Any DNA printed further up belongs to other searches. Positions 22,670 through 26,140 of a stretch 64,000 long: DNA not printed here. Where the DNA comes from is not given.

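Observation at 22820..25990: Full-length plant-type methionine S-methyltransferase (methyltransferase plus aminotransferase-like domain) in a bacterium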

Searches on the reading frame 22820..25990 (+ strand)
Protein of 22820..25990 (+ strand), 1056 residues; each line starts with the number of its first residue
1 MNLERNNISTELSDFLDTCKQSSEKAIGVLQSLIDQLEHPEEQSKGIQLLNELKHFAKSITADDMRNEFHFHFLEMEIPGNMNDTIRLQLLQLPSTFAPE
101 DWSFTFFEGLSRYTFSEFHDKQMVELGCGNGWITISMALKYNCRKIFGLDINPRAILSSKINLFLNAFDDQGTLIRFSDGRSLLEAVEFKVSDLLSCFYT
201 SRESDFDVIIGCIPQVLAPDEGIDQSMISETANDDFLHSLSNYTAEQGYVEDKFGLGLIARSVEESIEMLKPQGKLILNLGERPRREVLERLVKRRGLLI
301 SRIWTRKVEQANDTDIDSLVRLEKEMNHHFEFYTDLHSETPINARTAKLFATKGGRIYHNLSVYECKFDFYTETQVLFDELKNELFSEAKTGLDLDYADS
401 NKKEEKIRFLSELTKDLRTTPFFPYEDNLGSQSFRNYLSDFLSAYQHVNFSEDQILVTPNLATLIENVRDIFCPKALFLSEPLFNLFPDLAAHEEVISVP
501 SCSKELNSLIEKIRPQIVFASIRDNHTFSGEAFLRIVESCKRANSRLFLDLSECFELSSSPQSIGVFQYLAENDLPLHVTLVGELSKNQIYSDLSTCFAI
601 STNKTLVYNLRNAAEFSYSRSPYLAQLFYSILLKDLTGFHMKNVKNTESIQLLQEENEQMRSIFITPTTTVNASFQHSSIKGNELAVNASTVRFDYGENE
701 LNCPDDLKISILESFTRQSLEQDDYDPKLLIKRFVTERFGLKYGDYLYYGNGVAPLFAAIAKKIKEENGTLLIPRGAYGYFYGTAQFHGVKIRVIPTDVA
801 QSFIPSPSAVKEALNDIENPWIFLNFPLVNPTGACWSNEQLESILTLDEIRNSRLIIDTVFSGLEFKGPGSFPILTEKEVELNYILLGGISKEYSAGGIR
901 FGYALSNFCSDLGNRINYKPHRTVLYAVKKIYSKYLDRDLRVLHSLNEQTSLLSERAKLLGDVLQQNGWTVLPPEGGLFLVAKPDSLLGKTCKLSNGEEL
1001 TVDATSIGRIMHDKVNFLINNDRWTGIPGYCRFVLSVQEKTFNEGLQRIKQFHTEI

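Call 3: search_protein_families(library=pfam, proteins=[window:22820-25990:+], max_evalue=0.01)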
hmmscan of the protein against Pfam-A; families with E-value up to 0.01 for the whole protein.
window:22820-25990:+ (1056 aa): 6 families
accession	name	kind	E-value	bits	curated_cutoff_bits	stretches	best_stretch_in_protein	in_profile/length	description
PF00155.27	Aminotran_1_2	-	4.7e-22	79.1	19.7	1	741-1003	63-314/361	Aminotransferase class I and II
PF05175.20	MTS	-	8.2e-07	29.3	23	1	117-182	29-92/170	Methyltransferase small domain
PF13847.12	Methyltransf_31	-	1.1e-05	25.5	27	1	120-169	4-54/145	Methyltransferase domain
PF06325.19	PrmA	-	0.00014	21.9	22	1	120-174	162-215/296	Ribosomal protein L11 methyltransferase (PrmA)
PF13649.12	Methyltransf_25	-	0.0023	19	27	1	124-158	2-36/97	Methyltransferase domain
PF07669.17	Eco57I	-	0.0024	18.4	25.3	0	145-211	2-80/171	Eco57I restriction-modification methylase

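Call 4: search_protein_families(library=ncbifam, proteins=[window:22820-25990:+], max_evalue=0.01)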
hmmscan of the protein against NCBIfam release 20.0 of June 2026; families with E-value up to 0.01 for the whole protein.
window:22820-25990:+ (1056 aa): 58 families (the best 25 are shown)
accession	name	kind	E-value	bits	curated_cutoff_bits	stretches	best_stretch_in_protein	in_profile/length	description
NF041364.1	GntC_guanitoxin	equivalog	8.6e-21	74.2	415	1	761-1052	77-356/356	guanitoxin biosynthesis PLP-dependent (S)-gamma-hydroxy-L-arginine cyclodehydratase GntC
NF005744.0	PRK07568.1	subfamily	2.2e-16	59.6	389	1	762-982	106-324/398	pyridoxal phosphate-dependent aminotransferase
NF041091.1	asp_aminotase_Arch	equivalog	2.4e-13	49.7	550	1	755-1052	99-374/376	aspartate aminotransferase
TIGR03540.1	DapC_direct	equivalog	1.5e-12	47.1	593.25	1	769-1051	116-382/383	LL-diaminopimelate aminotransferase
NF005977.0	PRK08068.1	subfamily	1e-11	44.7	494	1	764-982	114-328/391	transaminase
NF005815.0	PRK07681.1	equivalog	1.5e-11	44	545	1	766-983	115-328/399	LL-diaminopimelate aminotransferase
NF006756.0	PRK09276.1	subfamily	1.8e-11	43.6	507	1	770-1052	119-385/387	LL-diaminopimelate aminotransferase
TIGR01141.1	hisC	equivalog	2.6e-11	43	276.55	1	690-907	21-225/349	histidinol-phosphate transaminase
TIGR01265.1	tyr_nico_aTase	subfamily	5.3e-11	42.1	292.45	1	763-1053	115-399/403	tyrosine/nicotianamine family aminotransferase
TIGR01264.1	tyr_amTase_E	equivalog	6.7e-11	41.6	474.25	1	765-1052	118-398/403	tyrosine transaminase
NF005305.0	PRK06836.1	equivalog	2.8e-10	40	376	1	735-1052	88-390/396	pyridoxal phosphate-dependent aminotransferase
NF005588.0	PRK07309.1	equivalog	4.6e-10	38.9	576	1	731-907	76-252/391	pyridoxal phosphate-dependent aminotransferase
NF004769.0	PRK06107.1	equivalog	6.6e-10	38.3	617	1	731-1051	79-396/402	aspartate transaminase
TIGR03947.1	viomycin_VioD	equivalog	1.1e-09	37.6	390.9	1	771-906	96-226/359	capreomycidine synthase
NF005817.0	PRK07683.1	equivalog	2.1e-09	36.6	575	1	729-916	72-255/387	aminotransferase A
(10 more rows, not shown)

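Call 5: find_homologous_proteins(query=window:22820-25987:+, max_evalue=0.00001)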
Query window:22820-25987:+ (1056 aa): 685 proteins with E <= 0.00001 among 8000 candidates; the best 120 are listed.
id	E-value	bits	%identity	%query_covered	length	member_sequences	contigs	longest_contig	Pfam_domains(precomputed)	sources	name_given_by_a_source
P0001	0.0e+0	2403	100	100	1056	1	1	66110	PF13847.13,PF05175.21,PF00155.28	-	-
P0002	0.0e+0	1998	81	100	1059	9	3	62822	PF13847.13,PF05175.21,PF00155.28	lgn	-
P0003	0.0e+0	1979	80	100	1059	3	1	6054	PF13847.13,PF05175.21,PF00155.28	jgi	-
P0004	0.0e+0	1701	73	94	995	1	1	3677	PF13847.13,PF05175.21,PF00155.28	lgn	-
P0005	0.0e+0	1622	67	100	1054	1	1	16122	PF13847.13,PF05175.21,PF00155.28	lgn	-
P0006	0.0e+0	1614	68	99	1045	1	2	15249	PF13847.13,PF06325.20,PF05175.21,PF00155.28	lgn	-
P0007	0.0e+0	1517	63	99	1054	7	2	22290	PF13847.13,PF05175.21,PF00155.28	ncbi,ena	-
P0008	0.0e+0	1514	63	99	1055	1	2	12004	PF13847.13,PF05175.21,PF00155.28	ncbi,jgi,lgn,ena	-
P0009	0.0e+0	1513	64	99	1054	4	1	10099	PF13847.13,PF05175.21,PF00155.28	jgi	jgi:methionine S-methyltransferase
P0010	0.0e+0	1508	64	100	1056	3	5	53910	PF13847.13,PF05175.21,PF00155.28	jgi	jgi:methionine S-methyltransferase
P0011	0.0e+0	1484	62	99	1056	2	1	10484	PF13847.13,PF06325.20,PF05175.21,PF00155.28,PF07669.18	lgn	-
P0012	0.0e+0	1474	62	99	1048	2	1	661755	PF13847.13,PF06325.20,PF05175.21,PF00155.28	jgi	jgi:methionine S-methyltransferase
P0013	0.0e+0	1466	61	100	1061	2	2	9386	PF13847.13,PF06325.20,PF05175.21,PF00155.28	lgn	-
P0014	0.0e+0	1452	61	100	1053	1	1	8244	PF13847.13,PF05175.21,PF00155.28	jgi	jgi:methionine S-methyltransferase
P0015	0.0e+0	1429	60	99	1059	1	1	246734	PF13847.13,PF06325.20,PF05175.21,PF00155.28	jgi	jgi:methionine S-methyltransferase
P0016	0.0e+0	1408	60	99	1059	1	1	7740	PF05175.21,PF00155.28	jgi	jgi:methionine S-methyltransferase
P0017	0.0e+0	1382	59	99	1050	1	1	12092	PF13847.13,PF05175.21,PF00155.28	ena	-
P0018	0.0e+0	1381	58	99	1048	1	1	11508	PF13847.13,PF05175.21,PF00155.28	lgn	-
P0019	0.0e+0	1240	53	100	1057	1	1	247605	PF13847.13,PF06325.20,PF05175.21,PF00155.28,PF13649.13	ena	-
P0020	0.0e+0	1232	52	100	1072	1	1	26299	PF13847.13,PF06325.20,PF05175.21,PF00155.28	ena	-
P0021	0.0e+0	1231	52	100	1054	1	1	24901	PF13847.13,PF05175.21,PF00155.28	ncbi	-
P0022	0.0e+0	1226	62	85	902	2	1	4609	PF00155.28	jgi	jgi:methionine S-methyltransferase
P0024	0.0e+0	1042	52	85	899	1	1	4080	PF13847.13,PF06325.20,PF05175.21,PF00155.28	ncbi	-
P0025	0.0e+0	1034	60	74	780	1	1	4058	PF00155.28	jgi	jgi:methionine S-methyltransferase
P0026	0.0e+0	1012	47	98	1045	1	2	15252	PF13847.13,PF05175.21,PF00155.28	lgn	-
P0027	2.1e-298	1011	46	99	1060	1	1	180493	PF13847.13,PF06325.20,PF05175.21,PF00155.28,PF02390.24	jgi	-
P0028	7.3e-296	1002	45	98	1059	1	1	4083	PF13847.13,PF00155.28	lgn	-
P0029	1.1e-295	1002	45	99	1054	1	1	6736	PF13847.13,PF05175.21,PF00155.28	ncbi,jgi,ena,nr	ncbi:MAG: aminotransferase class I/II-fold pyridoxal phosphate-dependent enzyme [Crocinitomicaceae b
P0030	1.1e-290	985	45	99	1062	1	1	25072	PF05175.21,PF00155.28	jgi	jgi:methionine S-methyltransferase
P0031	6.9e-288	976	45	99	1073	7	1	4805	PF13847.13,PF13489.13,PF05175.21,PF00155.28,PF13649.13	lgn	-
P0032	1.2e-287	975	44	99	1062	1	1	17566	PF13847.13,PF06325.20,PF05175.21,PF00155.28,PF13649.13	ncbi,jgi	ncbi:MAG: hypothetical protein RL748_3037 [Pseudomonadota bacterium]|jgi:methionine S-methyltransfer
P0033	1.2e-286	972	44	99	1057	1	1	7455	PF05175.21,PF00155.28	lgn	-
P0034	3.2e-284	964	44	99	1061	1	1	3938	PF13847.13,PF05175.21,PF00155.28,PF13649.13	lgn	-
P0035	7.7e-281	952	44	99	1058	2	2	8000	PF13847.13,PF05175.21,PF00155.28,PF13649.13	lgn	-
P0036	1.4e-280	952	44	99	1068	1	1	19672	PF13847.13,PF05175.21,PF00155.28,PF13649.13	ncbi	-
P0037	1.5e-279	948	44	99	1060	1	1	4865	PF13847.13,PF06325.20,PF05175.21,PF00155.28,PF13649.13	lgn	-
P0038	7.5e-276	936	44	99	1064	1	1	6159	PF13847.13,PF06325.20,PF05175.21,PF00155.28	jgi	jgi:methionine S-methyltransferase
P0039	6.7e-275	933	43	99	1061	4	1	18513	PF13847.13,PF06325.20,PF05175.21,PF00155.28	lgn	-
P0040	3.1e-274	931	43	99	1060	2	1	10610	PF13847.13,PF05175.21,PF00155.28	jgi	-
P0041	6.2e-270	916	42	99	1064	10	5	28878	PF13847.13,PF00155.28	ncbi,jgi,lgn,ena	ncbi:MAG: methionine S-methyltransferase [Salibacteraceae bacterium]|jgi:methionine S-methyltransfer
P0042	2.3e-268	911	43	99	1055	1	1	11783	PF13847.13,PF00155.28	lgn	-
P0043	1.9e-264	898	41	99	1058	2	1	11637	PF00155.28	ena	-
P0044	8.0e-264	896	41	98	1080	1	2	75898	PF06325.20,PF00155.28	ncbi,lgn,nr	ncbi:MAG: aminotransferase class I/II-fold pyridoxal phosphate-dependent enzyme [Bacteroidota bacter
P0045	2.4e-262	891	44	93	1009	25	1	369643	PF13847.13,PF06325.20,PF05175.21,PF00155.28,PF13649.13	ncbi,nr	ncbi:unnamed protein product [Rotaria sp. Silwood1]|nr:unnamed protein product [Rotaria sp. Silwood1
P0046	1.3e-261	889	41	99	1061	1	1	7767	PF05175.21,PF00155.28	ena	-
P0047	5.5e-259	880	42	96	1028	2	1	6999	PF00155.28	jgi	jgi:methionine S-methyltransferase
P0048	1.3e-258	879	41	99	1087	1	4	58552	PF13847.13,PF06325.20,PF05175.21,PF00155.28,PF13649.13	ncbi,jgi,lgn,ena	jgi:methionine S-methyltransferase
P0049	3.7e-256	871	40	99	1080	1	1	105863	PF13847.13,PF06325.20,PF05175.21,PF00155.28,PF02475.24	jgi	jgi:methionine S-methyltransferase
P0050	2.2e-253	862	41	99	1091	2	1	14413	PF13847.13,PF05175.21,PF00155.28,PF13649.13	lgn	-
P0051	9.0e-253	860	42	99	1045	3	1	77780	PF13847.13,PF06325.20,PF05175.21,PF00155.28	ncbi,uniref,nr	ncbi:unnamed protein product [Rotaria sordida]|uniref:Aminotransferase class I/classII large domain-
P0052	1.3e-248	846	40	99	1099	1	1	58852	PF13847.13,PF05175.21,PF00155.28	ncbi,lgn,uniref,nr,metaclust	ncbi:aminotransferase class I/II-fold pyridoxal phosphate-dependent enzyme [Hugenholtzia roseola]|un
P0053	4.7e-248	844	39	99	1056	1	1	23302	PF13847.13,PF06325.20,PF05175.21,PF00155.28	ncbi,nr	ncbi:MAG: aminotransferase class I/II-fold pyridoxal phosphate-dependent enzyme [Alcanivoracaceae ba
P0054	7.5e-248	843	41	98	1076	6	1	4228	PF13847.13,PF05175.21,PF00155.28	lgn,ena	-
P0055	1.9e-245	835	38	99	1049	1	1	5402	PF13847.13,PF06325.20,PF05175.21,PF00155.28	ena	-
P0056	2.2e-245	835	41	99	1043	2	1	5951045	PF13847.13,PF05175.21,PF00155.28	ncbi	-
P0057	1.1e-244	833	40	98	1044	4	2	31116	PF05175.21,PF00155.28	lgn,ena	-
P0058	8.7e-244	830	39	99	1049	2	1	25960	PF06325.20,PF05175.21,PF00155.28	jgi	jgi:methionine S-methyltransferase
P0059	2.9e-243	828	39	99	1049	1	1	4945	PF13847.13,PF06325.20,PF05175.21,PF00155.28,PF02475.24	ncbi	-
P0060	1.3e-242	826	39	99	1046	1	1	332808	PF00155.28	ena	-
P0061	1.9e-242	825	39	99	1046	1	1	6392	PF13847.13,PF06325.20,PF05175.21,PF00155.28,PF13649.13,PF02475.24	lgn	-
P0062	5.9e-242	824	40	99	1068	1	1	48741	PF05175.21,PF00155.28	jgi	jgi:methionine S-methyltransferase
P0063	6.0e-242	824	40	99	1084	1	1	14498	PF05175.21,PF00155.28,PF13649.13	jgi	-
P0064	3.5e-241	821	40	97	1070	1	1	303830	PF13847.13,PF06325.20,PF05175.21,PF00155.28,PF13649.13,PF02475.24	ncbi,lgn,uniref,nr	ncbi:aminotransferase class I/II-fold pyridoxal phosphate-dependent enzyme [Pseudobacteriovorax anti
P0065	1.2e-240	819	39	99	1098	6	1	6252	PF13847.13,PF05175.21,PF00155.28,PF13649.13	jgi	jgi:methionine S-methyltransferase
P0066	1.3e-240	819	39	98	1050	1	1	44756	PF05175.21,PF00155.28,PF02475.24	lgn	-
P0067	1.6e-240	819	40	99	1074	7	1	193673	PF13847.13,PF05175.21,PF00155.28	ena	-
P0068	7.1e-240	817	39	98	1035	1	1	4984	PF13847.13,PF06325.20,PF05175.21,PF00155.28,PF02475.24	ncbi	-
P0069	1.1e-239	816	41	98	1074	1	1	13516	PF13847.13,PF05175.21,PF00155.28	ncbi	ncbi:MAG: hypothetical protein RJB13_2080 [Pseudomonadota bacterium]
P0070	1.3e-239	816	41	99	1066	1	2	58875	PF13847.13,PF05175.21,PF00155.28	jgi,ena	jgi:methionine S-methyltransferase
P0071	1.6e-239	816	40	98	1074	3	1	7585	PF13847.13,PF05175.21,PF00155.28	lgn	-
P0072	1.6e-239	816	39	99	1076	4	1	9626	PF13847.13,PF06325.20,PF05175.21,PF00155.28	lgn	-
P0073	2.2e-239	815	38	99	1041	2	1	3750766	PF13847.13,PF06325.20,PF05175.21,PF00155.28,PF13649.13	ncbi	ncbi:aminotransferase class I/II-fold pyridoxal phosphate-dependent enzyme [Aliikangiella sp. IMCC44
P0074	2.3e-239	815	39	99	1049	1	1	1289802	PF05175.21,PF00155.28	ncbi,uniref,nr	ncbi:aminotransferase class I/II-fold pyridoxal phosphate-dependent enzyme [Aliikangiella marina]|un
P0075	2.7e-239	815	40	98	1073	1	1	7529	PF13847.13,PF05175.21,PF00155.28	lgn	-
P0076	3.0e-239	815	39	99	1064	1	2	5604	PF05175.21,PF00155.28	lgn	-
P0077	4.0e-239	814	39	98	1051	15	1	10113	PF06325.20,PF05175.21,PF00155.28,PF02475.24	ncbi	-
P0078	6.0e-239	814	39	99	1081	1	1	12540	PF13847.13,PF05175.21,PF00155.28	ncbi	-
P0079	1.2e-238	813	39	99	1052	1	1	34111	PF05175.21,PF00155.28,PF13649.13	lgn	-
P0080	1.6e-238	812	40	98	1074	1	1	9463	PF13847.13,PF05175.21,PF00155.28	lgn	-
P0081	3.0e-238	811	38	98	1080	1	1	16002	PF13847.13,PF06325.20,PF05175.21,PF00155.28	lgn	-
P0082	4.3e-238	811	39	99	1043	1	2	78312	PF05175.21,PF00155.28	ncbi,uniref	ncbi:aminotransferase class I/II-fold pyridoxal phosphate-dependent enzyme [Aliikangiella maris]|uni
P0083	8.2e-238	810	40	99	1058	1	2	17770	PF13847.13,PF05175.21,PF00155.28,PF02475.24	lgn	-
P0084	1.7e-237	809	39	99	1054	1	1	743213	PF05175.21,PF00155.28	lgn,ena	-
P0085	6.3e-237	807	39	99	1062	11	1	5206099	PF00155.28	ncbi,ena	-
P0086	1.2e-236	806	39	99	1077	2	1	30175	PF13847.13,PF05175.21,PF00155.28,PF13649.13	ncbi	ncbi:MAG: hypothetical protein RIR26_1523 [Pseudomonadota bacterium]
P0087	1.3e-236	806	39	98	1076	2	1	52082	PF13847.13,PF05175.21,PF00155.28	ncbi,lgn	ncbi:MAG: aminotransferase class I/II-fold pyridoxal phosphate-dependent enzyme [Silvanigrellaceae b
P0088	1.4e-236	806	39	99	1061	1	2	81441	PF05175.21,PF00155.28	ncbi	-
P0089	3.1e-236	805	39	99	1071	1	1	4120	PF05175.21,PF00155.28,PF02475.24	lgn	-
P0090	4.7e-236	804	39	99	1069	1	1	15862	PF05175.21,PF00155.28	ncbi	-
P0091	6.3e-236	804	40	99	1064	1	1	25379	PF05175.21,PF00155.28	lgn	-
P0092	8.0e-236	803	38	99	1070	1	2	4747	PF05175.21,PF00155.28,PF02475.24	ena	-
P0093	1.3e-235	803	38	99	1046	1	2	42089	PF06325.20,PF05175.21,PF00155.28,PF02475.24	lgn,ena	-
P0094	1.3e-235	803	40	98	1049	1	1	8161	PF05175.21,PF00155.28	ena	-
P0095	1.8e-235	802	40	98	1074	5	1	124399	PF13847.13,PF05175.21,PF00155.28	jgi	-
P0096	2.5e-235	802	40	98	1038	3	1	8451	PF05175.21,PF00155.28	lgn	-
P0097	3.0e-235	802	39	99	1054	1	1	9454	PF05175.21,PF00155.28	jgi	jgi:methionine S-methyltransferase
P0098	3.1e-235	802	39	98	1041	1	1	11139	PF05175.21,PF00155.28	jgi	jgi:methionine S-methyltransferase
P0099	3.4e-235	801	39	98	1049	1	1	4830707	PF05175.21,PF00155.28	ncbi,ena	-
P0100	4.6e-235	801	38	99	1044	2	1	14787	PF06325.20,PF05175.21,PF00155.28,PF13649.13,PF02475.24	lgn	-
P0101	7.9e-235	800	38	99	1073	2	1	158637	PF13847.13,PF05175.21,PF00155.28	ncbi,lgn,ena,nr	ncbi:MAG: aminotransferase class I/II-fold pyridoxal phosphate-dependent enzyme [Proteobacteria bact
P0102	2.1e-234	799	39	99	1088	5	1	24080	PF13847.13,PF05175.21,PF00155.28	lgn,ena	-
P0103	2.2e-234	799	40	98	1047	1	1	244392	PF05175.21,PF00155.28,PF13649.13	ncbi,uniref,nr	ncbi:aminotransferase class I/II-fold pyridoxal phosphate-dependent enzyme [Pleionea sp. CnH1-48]|un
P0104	2.6e-234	798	39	99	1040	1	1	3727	PF13847.13,PF06325.20,PF05175.21,PF00155.28,PF13649.13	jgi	jgi:methionine S-methyltransferase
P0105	2.8e-234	798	39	99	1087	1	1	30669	PF13847.13,PF05175.21,PF00155.28,PF02475.24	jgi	jgi:methionine S-methyltransferase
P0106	2.8e-234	798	39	98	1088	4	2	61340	PF13847.13,PF05175.21,PF00155.28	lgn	-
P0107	3.2e-234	798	38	100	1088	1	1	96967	PF06325.20,PF05175.21,PF00155.28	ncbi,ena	-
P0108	5.2e-234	797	43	85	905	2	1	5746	PF13847.13,PF05175.21,PF00155.28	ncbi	ncbi:unnamed protein product, partial [Rotaria sp. Silwood2]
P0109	5.7e-234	797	40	99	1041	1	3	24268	PF13847.13,PF05175.21,PF00155.28,PF13649.13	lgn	-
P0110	6.5e-234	797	39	99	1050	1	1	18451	PF13847.13,PF06325.20,PF05175.21,PF00155.28,PF02475.24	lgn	-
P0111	1.0e-233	796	39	100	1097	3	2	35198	PF13847.13,PF06325.20,PF05175.21,PF00155.28,PF13649.13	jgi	jgi:methionine S-methyltransferase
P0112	1.3e-233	796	40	98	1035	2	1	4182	PF13847.13,PF05175.21,PF00155.28,PF02475.24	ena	-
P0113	1.5e-233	796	39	99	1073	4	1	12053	PF13847.13,PF05175.21,PF00155.28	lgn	-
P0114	1.8e-233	796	39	99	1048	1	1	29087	PF13847.13,PF05175.21,PF00155.28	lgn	-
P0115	4.1e-233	794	39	99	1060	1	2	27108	PF13847.13,PF05175.21,PF00155.28,PF13649.13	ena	-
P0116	4.2e-233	794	38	99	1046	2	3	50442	PF05175.21,PF00155.28,PF13649.13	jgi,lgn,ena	-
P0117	4.5e-233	794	39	99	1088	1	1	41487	PF13847.13,PF05175.21,PF00155.28,PF02475.24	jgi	jgi:methionine S-methyltransferase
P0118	7.5e-233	794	39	99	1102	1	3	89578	PF13847.13,PF05175.21,PF00155.28,PF13649.13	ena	-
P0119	9.2e-233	793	39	100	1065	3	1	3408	PF13847.13,PF06325.20,PF05175.21,PF00155.28,PF13649.13,PF08242.19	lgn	-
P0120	9.7e-233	793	39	99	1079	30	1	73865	PF13847.13,PF06325.20,PF05175.21,PF00155.28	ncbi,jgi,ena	jgi:methionine S-methyltransferase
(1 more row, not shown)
